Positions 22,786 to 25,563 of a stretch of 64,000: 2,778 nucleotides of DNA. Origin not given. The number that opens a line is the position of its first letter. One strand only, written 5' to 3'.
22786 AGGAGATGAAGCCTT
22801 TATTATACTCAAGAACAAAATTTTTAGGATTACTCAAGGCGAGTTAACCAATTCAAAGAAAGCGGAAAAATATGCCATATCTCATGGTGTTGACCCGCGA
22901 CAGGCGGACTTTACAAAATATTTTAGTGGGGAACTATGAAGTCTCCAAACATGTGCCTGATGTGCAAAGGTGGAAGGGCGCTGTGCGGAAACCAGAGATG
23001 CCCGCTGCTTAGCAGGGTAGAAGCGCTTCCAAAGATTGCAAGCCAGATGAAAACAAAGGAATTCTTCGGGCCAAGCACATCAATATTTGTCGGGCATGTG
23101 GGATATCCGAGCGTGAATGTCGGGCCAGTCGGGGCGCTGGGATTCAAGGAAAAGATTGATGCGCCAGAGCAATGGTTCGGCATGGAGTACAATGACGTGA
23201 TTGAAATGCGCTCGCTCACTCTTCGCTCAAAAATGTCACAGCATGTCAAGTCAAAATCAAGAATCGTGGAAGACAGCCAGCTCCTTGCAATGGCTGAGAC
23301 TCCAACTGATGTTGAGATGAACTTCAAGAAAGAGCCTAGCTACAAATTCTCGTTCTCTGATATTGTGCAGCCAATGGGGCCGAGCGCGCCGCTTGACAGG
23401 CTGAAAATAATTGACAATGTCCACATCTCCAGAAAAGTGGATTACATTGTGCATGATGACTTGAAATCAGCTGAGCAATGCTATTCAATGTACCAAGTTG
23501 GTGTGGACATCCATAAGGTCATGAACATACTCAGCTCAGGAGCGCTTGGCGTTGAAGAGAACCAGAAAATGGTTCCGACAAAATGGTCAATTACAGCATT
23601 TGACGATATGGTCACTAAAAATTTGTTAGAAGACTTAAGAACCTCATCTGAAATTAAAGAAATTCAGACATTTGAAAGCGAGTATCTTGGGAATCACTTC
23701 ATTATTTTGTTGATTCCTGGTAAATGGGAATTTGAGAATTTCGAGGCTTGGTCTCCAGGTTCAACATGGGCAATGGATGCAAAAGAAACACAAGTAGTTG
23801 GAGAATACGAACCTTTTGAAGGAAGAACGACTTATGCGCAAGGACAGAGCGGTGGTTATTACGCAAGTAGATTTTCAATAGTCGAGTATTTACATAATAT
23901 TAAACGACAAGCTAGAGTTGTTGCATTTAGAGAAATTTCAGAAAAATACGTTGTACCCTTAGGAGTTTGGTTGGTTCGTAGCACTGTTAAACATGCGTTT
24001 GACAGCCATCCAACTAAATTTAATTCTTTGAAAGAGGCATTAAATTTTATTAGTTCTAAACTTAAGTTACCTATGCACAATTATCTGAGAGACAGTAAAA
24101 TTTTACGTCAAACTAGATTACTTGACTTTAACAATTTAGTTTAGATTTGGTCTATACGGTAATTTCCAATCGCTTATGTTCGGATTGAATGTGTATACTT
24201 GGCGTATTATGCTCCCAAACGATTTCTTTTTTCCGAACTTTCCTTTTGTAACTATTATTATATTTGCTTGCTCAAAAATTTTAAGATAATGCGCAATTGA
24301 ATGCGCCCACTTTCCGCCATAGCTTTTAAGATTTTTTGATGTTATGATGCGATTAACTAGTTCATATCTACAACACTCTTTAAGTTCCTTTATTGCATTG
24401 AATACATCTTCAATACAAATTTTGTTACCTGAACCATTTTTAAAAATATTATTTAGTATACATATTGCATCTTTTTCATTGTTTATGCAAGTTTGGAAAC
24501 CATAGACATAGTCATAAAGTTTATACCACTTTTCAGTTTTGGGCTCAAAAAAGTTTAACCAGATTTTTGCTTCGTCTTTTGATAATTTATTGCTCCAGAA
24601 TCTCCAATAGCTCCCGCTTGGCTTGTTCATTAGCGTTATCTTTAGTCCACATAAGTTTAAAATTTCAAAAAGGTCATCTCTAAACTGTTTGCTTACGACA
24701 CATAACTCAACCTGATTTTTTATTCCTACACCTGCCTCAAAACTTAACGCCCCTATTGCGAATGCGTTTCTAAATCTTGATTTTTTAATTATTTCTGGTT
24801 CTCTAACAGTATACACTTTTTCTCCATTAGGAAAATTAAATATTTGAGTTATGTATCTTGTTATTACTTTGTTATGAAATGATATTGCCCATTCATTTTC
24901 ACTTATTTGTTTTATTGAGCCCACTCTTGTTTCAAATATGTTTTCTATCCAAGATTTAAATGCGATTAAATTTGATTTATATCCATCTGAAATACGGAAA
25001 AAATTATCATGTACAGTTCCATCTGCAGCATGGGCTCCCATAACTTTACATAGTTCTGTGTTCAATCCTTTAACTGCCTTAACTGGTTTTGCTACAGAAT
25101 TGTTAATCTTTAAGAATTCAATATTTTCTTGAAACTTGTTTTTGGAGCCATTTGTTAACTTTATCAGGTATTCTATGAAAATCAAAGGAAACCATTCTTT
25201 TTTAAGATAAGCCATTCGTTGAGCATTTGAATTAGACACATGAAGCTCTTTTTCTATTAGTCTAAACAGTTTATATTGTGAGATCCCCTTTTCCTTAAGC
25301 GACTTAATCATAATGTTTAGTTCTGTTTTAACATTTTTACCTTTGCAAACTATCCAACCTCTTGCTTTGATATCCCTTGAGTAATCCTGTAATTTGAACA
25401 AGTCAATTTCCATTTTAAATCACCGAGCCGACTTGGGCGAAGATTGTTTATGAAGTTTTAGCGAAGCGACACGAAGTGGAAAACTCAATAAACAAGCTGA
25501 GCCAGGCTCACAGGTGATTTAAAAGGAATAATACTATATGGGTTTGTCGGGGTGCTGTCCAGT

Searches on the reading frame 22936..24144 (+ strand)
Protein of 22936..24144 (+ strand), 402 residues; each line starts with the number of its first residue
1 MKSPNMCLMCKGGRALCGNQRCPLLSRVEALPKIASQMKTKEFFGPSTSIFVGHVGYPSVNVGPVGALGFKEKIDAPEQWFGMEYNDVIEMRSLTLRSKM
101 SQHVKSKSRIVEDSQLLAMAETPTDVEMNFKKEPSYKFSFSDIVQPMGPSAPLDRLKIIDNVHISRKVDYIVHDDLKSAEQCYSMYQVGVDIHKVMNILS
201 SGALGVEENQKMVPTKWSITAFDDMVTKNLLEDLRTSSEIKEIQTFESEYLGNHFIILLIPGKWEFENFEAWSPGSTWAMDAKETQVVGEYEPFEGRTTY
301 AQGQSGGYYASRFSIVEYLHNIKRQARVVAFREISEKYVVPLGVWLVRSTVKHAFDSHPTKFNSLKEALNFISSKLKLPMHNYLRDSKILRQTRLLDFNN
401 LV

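Call 13: search_protein_families(library=pfam, proteins=[window:22936-24144:+], max_evalue=0.01)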
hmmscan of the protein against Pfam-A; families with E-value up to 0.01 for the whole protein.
window:22936-24144:+ (402 aa): 2 families
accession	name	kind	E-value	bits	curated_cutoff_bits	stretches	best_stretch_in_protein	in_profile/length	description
PF04894.17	Nre_N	-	4e-86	289.6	25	1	16-278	1-269/270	Archaeal Nre, N-terminal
PF04895.17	Nre_C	-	6.7e-34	116.5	27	1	292-393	1-101/110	Archaeal Nre, C-terminal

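Call 18: find_encoding_contigs(protein=window:22936-24144:+, flank=10000, max_places=10)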
Protein window:22936-24144:+ (402 aa): 3 contigs read that carry it; 2 places shown.
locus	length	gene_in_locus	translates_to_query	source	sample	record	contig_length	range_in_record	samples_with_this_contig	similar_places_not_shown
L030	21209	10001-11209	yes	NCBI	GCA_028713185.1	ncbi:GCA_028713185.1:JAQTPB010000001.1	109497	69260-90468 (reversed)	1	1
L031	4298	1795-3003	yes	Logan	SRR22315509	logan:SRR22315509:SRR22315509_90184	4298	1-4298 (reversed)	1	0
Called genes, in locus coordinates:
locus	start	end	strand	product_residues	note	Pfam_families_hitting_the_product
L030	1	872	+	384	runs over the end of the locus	PF03222:Trp_Tyr_perm, PF01490:Aa_trans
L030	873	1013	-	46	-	-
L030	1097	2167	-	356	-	PF26356:Pelota_N, PF03464:eRF1_2, PF03465:eRF1_3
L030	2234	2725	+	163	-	PF03073:TspO_MBR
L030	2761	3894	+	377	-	PF01490:Aa_trans, PF03222:Trp_Tyr_perm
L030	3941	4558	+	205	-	PF13197:DUF4013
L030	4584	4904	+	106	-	PF09685:MamF_MmsF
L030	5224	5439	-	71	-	PF07866:DUF1653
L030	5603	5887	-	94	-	PF07578:LAB_N (weak)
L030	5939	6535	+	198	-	PF13476:AAA_23 (weak), PF13555:AAA_29 (weak), PF02224:Cytidylate_kin (weak), PF13189:Cytidylate_kin2, PF13238:AAA_18, PF00406:ADK (faint), PF13207:AAA_17, PF02224:Cytidylate_kin (weak)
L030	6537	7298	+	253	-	PF00009:GTP_EFTU (weak), PF00350:Dynamin_N (faint), PF03193:RsgA_GTPase, PF01926:MMR_HSR1, PF02421:FeoB_N (weak)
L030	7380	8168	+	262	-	-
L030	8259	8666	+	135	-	PF01850:PIN (weak)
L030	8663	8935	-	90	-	-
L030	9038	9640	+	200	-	PF00730:HhH-GPD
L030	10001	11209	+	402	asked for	PF04894:Nre_N, PF04895:Nre_C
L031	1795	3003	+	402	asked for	PF04894:Nre_N, PF04895:Nre_C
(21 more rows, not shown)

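Call 91: search_protein_families(library=ncbifam, max_evalue=0.001, proteins=[window:22936-24144:+])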
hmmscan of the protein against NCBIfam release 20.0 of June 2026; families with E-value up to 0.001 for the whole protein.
window:22936-24144:+ (402 aa): 1 family
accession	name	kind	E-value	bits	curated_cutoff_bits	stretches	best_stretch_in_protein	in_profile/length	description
NF041387.1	DNArepr_NreA_Halo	equivalog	2.2e-81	274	700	1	33-395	39-414/417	DNA repair protein NreA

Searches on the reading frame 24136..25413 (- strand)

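Call 13: search_protein_families(library=pfam, proteins=[window:24136-25413:-], max_evalue=0.01)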
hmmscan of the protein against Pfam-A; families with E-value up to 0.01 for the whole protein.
window:24136-25413:- (425 aa): 1 family
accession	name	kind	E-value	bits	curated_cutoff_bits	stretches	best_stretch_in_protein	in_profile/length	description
PF02536.19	mTERF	-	0.0022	17.4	23.1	1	12-102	85-154/314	mTERF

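Call 91: search_protein_families(library=ncbifam, max_evalue=0.001, proteins=[window:24136-25413:-])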
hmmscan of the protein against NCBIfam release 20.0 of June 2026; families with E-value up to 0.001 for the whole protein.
window:24136-25413:- (425 aa): 0 families
